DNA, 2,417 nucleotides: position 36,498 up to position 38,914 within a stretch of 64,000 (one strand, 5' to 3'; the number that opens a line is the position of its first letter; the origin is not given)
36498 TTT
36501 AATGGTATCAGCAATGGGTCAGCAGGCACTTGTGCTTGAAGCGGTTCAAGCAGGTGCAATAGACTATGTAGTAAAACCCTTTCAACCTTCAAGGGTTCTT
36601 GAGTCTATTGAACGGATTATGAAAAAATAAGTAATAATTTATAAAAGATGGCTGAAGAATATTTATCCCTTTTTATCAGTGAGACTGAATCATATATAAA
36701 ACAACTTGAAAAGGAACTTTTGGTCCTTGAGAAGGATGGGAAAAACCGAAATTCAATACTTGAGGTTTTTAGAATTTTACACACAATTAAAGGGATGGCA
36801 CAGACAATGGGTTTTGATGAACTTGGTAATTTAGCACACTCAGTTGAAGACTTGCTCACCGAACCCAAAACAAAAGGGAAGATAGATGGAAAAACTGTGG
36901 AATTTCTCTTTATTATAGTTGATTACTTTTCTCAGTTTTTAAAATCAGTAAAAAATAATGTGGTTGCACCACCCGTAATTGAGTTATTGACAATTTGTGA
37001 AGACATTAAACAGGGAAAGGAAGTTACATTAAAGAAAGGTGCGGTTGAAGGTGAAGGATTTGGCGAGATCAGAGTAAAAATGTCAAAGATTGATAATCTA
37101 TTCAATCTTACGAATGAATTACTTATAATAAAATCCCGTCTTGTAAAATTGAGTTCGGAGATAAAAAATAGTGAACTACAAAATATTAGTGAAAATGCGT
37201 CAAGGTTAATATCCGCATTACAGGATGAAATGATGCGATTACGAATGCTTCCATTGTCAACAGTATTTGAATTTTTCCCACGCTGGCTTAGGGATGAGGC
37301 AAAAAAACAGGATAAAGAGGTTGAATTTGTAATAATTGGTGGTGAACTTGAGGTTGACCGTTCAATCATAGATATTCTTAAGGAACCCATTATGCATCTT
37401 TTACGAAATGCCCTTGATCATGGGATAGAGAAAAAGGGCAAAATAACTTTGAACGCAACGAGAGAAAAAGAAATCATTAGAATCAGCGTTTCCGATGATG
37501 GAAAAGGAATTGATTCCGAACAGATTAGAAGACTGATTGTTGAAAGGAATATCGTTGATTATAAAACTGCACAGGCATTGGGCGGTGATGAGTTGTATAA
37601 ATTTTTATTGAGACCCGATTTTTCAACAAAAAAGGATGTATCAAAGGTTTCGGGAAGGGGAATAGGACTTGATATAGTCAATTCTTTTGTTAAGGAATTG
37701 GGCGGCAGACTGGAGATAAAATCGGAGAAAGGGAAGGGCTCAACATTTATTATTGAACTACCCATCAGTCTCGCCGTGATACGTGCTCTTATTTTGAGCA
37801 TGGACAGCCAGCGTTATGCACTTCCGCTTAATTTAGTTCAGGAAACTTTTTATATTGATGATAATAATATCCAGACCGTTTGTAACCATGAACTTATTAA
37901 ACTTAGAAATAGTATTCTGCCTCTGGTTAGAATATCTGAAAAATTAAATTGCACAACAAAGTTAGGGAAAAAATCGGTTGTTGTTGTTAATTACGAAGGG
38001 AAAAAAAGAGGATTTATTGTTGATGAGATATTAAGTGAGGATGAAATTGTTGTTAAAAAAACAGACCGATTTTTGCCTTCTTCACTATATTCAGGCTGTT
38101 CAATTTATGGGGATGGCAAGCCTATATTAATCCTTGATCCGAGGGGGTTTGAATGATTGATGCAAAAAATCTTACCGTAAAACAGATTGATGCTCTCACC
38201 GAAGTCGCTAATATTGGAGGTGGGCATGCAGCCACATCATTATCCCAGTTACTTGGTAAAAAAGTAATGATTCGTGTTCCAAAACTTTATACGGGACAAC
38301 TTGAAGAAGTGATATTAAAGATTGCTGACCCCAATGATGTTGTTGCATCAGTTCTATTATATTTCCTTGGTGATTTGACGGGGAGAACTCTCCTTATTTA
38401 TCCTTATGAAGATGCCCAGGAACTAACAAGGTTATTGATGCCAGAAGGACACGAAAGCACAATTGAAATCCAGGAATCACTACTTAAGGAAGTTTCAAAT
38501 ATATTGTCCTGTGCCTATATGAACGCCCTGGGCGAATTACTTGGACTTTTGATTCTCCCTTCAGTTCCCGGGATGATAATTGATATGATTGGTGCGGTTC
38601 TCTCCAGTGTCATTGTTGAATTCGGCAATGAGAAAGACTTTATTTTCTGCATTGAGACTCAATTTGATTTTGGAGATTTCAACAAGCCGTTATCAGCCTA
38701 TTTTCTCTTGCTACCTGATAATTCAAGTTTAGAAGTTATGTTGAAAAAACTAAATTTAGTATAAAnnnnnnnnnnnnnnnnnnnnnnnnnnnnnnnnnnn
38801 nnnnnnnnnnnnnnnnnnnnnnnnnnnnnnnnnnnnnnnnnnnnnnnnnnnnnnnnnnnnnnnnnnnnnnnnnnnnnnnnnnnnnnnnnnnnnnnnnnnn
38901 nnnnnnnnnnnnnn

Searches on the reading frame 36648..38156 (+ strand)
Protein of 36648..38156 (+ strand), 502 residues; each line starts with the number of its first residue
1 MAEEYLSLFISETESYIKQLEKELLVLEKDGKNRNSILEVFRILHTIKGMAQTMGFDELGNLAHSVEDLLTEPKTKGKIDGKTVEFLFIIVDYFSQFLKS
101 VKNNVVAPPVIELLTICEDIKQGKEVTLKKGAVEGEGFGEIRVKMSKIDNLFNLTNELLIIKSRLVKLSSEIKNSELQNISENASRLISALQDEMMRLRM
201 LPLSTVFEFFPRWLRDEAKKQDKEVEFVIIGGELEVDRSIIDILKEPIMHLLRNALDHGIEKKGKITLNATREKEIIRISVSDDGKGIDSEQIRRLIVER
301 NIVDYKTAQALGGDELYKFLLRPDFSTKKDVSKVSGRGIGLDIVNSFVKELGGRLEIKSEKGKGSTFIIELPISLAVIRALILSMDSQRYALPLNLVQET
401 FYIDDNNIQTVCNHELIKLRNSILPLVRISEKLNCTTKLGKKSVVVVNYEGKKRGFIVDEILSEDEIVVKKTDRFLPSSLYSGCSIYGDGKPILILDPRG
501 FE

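Call 3: search_protein_families(library=pfam, proteins=[window:36648-38156:+], max_evalue=0.01)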
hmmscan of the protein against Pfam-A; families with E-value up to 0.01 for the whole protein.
window:36648-38156:+ (502 aa): 6 families
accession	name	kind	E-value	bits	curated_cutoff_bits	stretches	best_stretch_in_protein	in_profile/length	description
PF02518.31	HATPase_c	-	2.9e-20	73.2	26.4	1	245-373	7-109/111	Histidine kinase-, DNA gyrase B-, and HSP90-like ATPase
PF01584.24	CheW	-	5.9e-19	68.5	23.5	1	380-499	2-131/138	CheW-like domain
PF01627.28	Hpt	-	1.4e-14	54.5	24.6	1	4-74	1-60/84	Hpt domain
PF02895.20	H-kinase_dim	-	7.3e-09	36.4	23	1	141-197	4-67/68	Signal transducing histidine kinase, homodimeric domain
PF14501.12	HATPase_c_5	-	0.00036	20.8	22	1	248-362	6-93/102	GHKL domain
PF13589.12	HATPase_c_3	-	0.0043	17.5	25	0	248-295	7-52/137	Histidine kinase-, DNA gyrase B-, and HSP90-like ATPase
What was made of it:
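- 36648..38156 (+): CheA histidine kinase with Hpt, dimerisation, HATPase and CheW domains and no P2 domain. Call 3.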

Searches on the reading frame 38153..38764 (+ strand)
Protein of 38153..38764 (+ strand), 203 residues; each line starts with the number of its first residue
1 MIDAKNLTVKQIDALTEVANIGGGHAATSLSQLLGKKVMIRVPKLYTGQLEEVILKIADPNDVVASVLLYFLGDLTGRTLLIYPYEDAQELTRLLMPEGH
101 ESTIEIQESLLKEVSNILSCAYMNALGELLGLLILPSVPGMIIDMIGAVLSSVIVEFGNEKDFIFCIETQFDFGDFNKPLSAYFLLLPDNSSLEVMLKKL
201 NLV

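Call 3: search_protein_families(library=pfam, proteins=[window:38153-38764:+], max_evalue=0.01)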
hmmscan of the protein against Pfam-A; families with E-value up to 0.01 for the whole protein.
window:38153-38764:+ (203 aa): 2 families
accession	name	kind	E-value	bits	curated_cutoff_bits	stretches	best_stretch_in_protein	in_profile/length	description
PF04509.17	CheC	-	2.6e-17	62.9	22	2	12-45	3-36/38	CheC-like family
PF13690.11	CheX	-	4.1e-07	30.4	27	1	12-52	43-79/94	Chemotaxis phosphatase CheX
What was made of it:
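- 38153..38764 (+): CheC-type CheY-P phosphatase. Pfam CheC 62.9 bits (call 3).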

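Call 4: search_protein_families(library=ncbifam, proteins=[window:38153-38764:+], max_evalue=0.1)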
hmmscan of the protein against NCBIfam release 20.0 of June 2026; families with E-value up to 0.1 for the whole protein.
window:38153-38764:+ (203 aa): 4 families
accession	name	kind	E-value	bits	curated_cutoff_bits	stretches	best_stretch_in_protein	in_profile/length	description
NF041093.1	CheC_Thtogales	equivalog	3.1e-46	157.8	250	1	6-202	2-201/201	CheY-P phosphatase CheC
NF005995.1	PRK08119.1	equivalog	3.3e-12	46.6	218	1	5-116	32-144/376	flagellar motor switch phosphatase FliY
NF005275.1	PRK06782.1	equivalog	1.9e-09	36.8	681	1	4-115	4-113/516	flagellar motor switch protein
NF041094.1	CheX_Thtogales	equivalog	0.028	14.2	280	0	12-49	86-122/152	CheY-P phosphatase CheX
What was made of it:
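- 38153..38764 (+): NCBIfam CheC_Thtogales 157.8 bits, below its cutoff (call 4).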
